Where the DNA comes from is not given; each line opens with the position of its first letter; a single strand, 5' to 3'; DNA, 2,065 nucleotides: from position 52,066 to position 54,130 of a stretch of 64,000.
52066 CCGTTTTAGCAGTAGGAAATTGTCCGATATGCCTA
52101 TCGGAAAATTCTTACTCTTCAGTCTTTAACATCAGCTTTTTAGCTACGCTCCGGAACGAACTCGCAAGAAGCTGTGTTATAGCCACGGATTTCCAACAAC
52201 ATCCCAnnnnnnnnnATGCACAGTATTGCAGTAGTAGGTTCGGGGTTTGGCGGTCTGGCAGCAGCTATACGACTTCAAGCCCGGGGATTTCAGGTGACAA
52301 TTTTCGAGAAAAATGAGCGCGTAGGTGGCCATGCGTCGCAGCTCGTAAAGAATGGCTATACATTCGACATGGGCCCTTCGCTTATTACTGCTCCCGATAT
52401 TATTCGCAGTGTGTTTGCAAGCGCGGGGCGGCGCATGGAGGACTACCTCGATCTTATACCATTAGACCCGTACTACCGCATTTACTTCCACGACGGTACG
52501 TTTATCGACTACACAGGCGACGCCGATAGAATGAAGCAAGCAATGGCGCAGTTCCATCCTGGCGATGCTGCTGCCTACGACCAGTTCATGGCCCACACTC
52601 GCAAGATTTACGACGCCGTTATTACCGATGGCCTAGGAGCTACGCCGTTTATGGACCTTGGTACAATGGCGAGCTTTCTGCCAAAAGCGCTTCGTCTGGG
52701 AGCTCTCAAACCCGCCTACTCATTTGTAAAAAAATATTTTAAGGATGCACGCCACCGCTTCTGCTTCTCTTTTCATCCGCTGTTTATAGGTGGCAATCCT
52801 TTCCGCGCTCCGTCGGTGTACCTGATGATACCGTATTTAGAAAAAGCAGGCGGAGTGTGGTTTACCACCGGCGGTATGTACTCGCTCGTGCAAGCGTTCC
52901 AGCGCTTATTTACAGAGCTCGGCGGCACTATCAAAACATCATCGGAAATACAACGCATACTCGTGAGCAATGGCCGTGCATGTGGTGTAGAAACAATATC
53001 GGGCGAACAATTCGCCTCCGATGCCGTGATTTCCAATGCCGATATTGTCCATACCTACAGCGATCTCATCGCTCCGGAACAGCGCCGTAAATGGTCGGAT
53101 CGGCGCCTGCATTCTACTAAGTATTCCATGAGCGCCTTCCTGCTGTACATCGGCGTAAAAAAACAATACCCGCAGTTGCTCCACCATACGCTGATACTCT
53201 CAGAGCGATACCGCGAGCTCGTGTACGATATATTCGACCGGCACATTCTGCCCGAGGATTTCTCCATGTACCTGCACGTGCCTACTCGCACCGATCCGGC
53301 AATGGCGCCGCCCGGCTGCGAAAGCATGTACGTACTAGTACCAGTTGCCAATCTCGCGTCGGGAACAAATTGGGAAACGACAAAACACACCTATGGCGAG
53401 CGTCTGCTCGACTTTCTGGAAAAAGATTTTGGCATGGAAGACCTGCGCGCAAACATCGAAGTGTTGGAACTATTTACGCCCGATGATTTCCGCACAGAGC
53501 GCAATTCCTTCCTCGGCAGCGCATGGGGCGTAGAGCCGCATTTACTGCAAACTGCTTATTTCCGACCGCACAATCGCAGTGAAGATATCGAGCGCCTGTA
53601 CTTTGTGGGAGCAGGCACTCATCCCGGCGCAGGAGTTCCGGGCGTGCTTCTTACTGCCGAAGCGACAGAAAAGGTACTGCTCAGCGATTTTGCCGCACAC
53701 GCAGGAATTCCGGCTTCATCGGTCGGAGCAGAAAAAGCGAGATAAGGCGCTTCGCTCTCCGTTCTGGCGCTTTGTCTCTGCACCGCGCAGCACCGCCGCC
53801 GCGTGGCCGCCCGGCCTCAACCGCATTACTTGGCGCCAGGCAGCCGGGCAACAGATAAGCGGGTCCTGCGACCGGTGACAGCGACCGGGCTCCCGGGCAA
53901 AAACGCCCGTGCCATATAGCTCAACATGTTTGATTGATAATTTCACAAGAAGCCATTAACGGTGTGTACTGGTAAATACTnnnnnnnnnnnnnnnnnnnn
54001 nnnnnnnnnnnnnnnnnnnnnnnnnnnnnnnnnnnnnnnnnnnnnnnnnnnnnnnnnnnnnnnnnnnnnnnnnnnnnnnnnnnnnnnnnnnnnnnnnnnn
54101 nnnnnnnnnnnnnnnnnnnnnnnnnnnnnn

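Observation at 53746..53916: Three-box, about 170 nt intergenic repeat family with conserved spacing, at least 8 copies in both orientations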

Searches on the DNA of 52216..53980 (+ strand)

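Call 31: search_rna_families(source=window, start=53700, end=53980, threshold=evalue, max_evalue=10)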
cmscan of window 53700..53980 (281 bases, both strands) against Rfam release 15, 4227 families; matches with E-value up to 10: 0.
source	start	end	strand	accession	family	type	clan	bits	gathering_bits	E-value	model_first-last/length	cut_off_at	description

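Call 51: build_rna_model(alignment_id=A1)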
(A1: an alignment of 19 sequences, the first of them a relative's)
Model R1 built from alignment A1 (19 sequences, 66 columns); structure: RNAalifold consensus.
model positions 65; base pairs 6; branch points 0; effective number of sequences 12.77; information 0.863 bits per position. Calibrated on 0.2 Mb of random sequence (short: E-values are rough).
structure used (alignment columns):
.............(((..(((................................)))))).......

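Call 52: build_rna_model(alignment_id=A3, structure=none)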
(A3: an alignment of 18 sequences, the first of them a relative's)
Model R2 built from alignment A3 (18 sequences, 98 columns); structure: none (sequence only).
model positions 93; base pairs 0; branch points 0; effective number of sequences 9.61; information 0.614 bits per position. No base pairs: searches with it score sequence only.

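Call 53: search_with_rna_model(model_id=R1, source=window, filters=off, max_evalue=1)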
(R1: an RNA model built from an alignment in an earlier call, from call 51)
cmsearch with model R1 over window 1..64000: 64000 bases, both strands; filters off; matches with E-value up to 1: 10.
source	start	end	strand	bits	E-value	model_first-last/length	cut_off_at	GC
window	2579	2644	-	67.8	4.4e-15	1-65/65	no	0.67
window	27823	27888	-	66.4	1e-14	1-65/65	no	0.73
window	57600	57665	-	64.1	3.8e-14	1-65/65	no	0.68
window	53855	53919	+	63.9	4.2e-14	1-65/65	no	0.65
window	36789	36852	+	59.4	5.5e-13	1-65/65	no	0.62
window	46817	46882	+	57.5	1.6e-12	1-65/65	no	0.56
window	1341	1404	+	51.7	4.8e-11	1-65/65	no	0.62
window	19863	19928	+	16.5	0.032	1-65/65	no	0.58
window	27936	28000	+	14.9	0.077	1-65/65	no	0.6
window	32997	33019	-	10.8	0.84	29-52/65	no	0.65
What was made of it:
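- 53855..53919 (+): Copy A, right arm (module 2). Box2 at 53867-53883, variable segment at 53884-53898, box3 at 53904-53914. The long-form middle block lies at 53829-53862. Model R1: 63.9 bits, E = 4e-14 (call 53).
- Closest known: REPINs. Different: Doublets are not better conserved than singlets in this small sample (call 53).
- The module 2 model hits the reverse strand of C's module 1 (E = 0.08, call 53). G scores 67.8 bits and H 64.1, against C at 66.4 and A at 63.9 (call 53).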

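Call 54: search_with_rna_model(model_id=R2, source=window, filters=off, max_evalue=1)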
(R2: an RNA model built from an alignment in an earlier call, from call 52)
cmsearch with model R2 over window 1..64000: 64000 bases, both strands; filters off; matches with E-value up to 1: 10.
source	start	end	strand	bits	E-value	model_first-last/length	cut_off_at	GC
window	53744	53827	+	69.6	1e-20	7-90/93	-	0.7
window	34029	34104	+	60.2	8.5e-18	7-82/93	-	0.7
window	27913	27999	-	57.7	5.2e-17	4-91/93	-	0.56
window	19780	19862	+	56.7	1e-16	8-90/93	-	0.65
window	36679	36759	+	51.4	4.9e-15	7-89/93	-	0.59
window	11852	11897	-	22.8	4e-06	43-89/93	-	0.63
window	57604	57687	+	19.3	4.9e-05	7-90/93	-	0.69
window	1333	1401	-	13.4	0.0033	6-77/93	-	0.61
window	2020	2032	-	6.4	0.51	43-55/93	-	0.77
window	37112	37156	-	5.6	0.9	6-50/93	-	0.6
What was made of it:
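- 53744..53827 (+): Copy A, left arm (module 1). Leader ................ at 53746-53761. Box1 at 53776-53806. 5' side of the apical hairpin, GTGG, at 53803-53806, pairing with CCGC at 53821-53824. Model R2: 69.6 bits, E = 1e-20 (call 54).
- The module 1 model hits the reverse strand of module 2 copies at 57604-57687 (E = 4.9e-5) and 1333-1401 (E = 0.003) (call 54).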

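Call 91: search_with_rna_model(model_id=R2, sources=[L052, L053, L054, L056, L057, L058, L059, L061, L062, L063, L064, L065, L066], filters=off, max_evalue=0.1)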
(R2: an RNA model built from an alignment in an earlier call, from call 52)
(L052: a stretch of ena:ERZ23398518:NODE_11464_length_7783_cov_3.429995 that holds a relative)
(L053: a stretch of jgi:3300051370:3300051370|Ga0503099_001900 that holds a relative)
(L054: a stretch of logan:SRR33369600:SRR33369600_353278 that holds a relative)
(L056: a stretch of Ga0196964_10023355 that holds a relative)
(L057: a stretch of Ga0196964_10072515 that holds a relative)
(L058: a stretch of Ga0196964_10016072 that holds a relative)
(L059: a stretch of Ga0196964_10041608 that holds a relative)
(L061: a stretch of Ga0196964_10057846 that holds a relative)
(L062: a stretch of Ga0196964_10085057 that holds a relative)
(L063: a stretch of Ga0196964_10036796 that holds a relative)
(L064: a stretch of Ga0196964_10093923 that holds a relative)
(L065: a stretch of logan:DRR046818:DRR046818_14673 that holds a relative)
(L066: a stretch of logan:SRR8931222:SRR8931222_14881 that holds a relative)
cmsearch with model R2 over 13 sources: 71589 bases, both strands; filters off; matches with E-value up to 0.1: 22.
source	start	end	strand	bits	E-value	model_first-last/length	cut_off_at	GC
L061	196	281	-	76.1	1e-22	6-91/93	-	0.59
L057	767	850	-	72.8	1.1e-21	7-90/93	-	0.61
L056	1244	1331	-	72.4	1.5e-21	4-91/93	-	0.6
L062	1103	1186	+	69.2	1.5e-20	7-90/93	-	0.62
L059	1547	1632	-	68.2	3.1e-20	6-91/93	-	0.59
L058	479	565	-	64.1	5.8e-19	4-91/93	-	0.57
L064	855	940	+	63.4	9.3e-19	5-91/93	-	0.64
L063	226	303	+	59.4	1.7e-17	13-92/93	-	0.65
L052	4182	4266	-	59.1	2.1e-17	5-90/93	-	0.65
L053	4281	4364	+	57.2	8.5e-17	5-89/93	-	0.58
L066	2422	2509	+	52.6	2.3e-15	3-90/93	-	0.57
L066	5310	5400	+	49.2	2.6e-14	5-91/93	-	0.66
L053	11120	11202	+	44.8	6e-13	6-91/93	-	0.64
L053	7503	7585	-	43.8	1.2e-12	8-90/93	-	0.64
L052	2203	2300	+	38.9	4.3e-11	7-85/93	-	0.7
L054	2791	2894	+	32.2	5.1e-09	6-90/93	-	0.75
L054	17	67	-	30.9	1.3e-08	5-56/93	-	0.65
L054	4712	4797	-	22.3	6.6e-06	37-91/93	-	0.67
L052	6222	6305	+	18.8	7.8e-05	6-88/93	-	0.71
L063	296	355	-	15.6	0.00079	7-66/93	-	0.65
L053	1139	1222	-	12.2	0.0088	5-89/93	-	0.58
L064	917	994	-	11.8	0.012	7-83/93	-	0.64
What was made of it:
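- On REPIN / REP-RAYT system: The module 1 model detects module 2 copies on the reverse strand; no forward-strand hit on a module 2 copy is listed (calls 54, 91).
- It also does so in L052, L063, L053 and L064 (E = 8e-5 to 0.012, call 91).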

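Call 92: search_with_rna_model(model_id=R1, sources=[L052, L053, L054, L056, L057, L058, L059, L061, L062, L063, L064, L065, L066], filters=off, max_evalue=0.1)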
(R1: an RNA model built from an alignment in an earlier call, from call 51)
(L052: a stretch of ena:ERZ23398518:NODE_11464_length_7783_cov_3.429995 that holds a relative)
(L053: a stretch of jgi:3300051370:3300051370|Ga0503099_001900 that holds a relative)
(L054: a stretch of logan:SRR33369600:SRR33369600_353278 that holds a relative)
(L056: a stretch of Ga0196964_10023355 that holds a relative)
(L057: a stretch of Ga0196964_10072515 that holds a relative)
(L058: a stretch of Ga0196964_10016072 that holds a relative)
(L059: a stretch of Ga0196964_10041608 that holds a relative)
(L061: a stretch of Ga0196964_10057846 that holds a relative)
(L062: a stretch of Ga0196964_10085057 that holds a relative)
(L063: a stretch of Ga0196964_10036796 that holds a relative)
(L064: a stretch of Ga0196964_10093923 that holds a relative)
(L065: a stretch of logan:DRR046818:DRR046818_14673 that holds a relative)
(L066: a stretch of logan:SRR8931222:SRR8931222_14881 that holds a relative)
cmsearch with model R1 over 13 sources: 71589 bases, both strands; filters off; matches with E-value up to 0.1: 13.
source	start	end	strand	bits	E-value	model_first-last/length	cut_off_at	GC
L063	295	359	+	78.2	1.2e-17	1-65/65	no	0.63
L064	933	998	+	74.9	8.2e-17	1-65/65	no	0.62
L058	98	162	-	72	4.5e-16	1-65/65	no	0.58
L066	488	552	-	69.9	1.5e-15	1-65/65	no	0.58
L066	2608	2671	+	67.3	6.4e-15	1-65/65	no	0.62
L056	1185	1250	-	67.1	7.2e-15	1-65/65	no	0.73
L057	661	724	-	67.1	7.3e-15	1-65/65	no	0.56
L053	1161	1224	+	64.5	3.3e-14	1-65/65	no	0.58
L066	5391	5455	+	61.6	1.8e-13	1-65/65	no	0.65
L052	6219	6284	-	60.2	3.8e-13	1-65/65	no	0.74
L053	12806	12869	+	50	1.4e-10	1-65/65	no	0.58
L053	14449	14512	-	49.7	1.7e-10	1-65/65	no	0.52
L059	1465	1542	-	29.2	2.2e-05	13-65/65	no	0.55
